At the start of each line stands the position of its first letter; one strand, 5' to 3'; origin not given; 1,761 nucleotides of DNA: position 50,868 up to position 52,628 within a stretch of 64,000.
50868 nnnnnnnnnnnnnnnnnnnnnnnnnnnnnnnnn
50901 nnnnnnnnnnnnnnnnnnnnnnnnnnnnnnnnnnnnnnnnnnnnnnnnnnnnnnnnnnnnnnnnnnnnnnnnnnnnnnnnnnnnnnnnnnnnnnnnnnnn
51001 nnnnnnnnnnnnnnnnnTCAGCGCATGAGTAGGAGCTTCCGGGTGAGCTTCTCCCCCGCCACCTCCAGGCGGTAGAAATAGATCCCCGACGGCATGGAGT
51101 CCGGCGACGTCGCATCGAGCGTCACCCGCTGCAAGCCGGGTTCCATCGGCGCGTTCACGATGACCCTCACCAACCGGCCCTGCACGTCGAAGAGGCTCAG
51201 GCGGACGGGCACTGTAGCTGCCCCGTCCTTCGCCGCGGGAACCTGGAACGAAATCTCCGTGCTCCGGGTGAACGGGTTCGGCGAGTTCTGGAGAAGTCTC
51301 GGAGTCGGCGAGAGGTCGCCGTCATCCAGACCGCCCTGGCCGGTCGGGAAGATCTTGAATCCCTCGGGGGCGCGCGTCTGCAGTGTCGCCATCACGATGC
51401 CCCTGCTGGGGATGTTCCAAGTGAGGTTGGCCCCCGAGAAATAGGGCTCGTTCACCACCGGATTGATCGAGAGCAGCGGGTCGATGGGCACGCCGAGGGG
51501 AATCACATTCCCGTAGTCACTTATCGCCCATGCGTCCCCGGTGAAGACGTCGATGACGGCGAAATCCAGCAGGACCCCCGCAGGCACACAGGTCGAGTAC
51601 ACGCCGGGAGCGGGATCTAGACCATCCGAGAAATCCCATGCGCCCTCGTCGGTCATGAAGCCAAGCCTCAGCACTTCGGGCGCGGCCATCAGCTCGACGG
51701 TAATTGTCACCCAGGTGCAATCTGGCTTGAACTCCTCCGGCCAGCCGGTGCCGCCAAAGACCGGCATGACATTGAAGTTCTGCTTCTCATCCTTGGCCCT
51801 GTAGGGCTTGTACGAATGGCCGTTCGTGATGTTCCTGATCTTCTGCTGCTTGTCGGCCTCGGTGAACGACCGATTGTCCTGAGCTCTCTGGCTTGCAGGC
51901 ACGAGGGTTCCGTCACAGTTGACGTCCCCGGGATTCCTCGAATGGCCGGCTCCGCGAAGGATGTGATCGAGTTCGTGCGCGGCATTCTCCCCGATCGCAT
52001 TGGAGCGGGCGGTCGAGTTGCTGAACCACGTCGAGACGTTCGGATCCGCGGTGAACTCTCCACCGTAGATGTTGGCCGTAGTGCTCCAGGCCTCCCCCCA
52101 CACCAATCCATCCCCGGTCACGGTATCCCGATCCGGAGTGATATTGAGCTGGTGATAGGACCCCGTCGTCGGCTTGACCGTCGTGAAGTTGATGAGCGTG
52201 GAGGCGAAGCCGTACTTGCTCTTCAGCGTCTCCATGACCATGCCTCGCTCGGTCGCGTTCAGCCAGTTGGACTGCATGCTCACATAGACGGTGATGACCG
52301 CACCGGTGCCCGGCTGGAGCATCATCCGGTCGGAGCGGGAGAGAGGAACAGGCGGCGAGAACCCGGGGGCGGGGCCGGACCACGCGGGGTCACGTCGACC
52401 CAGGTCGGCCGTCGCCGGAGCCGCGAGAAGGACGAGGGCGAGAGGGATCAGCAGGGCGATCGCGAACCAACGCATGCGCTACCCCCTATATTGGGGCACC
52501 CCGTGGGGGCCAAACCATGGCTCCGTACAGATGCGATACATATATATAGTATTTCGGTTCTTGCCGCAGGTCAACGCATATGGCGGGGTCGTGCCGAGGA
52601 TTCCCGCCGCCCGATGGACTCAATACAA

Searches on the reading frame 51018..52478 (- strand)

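Call 31: search_protein_families(library=pfam, proteins=[window:51018-52478:-], max_evalue=0.001)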
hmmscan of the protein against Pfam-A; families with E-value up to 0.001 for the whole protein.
window:51018-52478:- (486 aa): 1 family
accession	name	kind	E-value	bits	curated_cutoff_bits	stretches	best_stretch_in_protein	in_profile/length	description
PF18962.6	Por_Secre_tail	-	0.00033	21.3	27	0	400-483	3-74/75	Secretion system C-terminal sorting domain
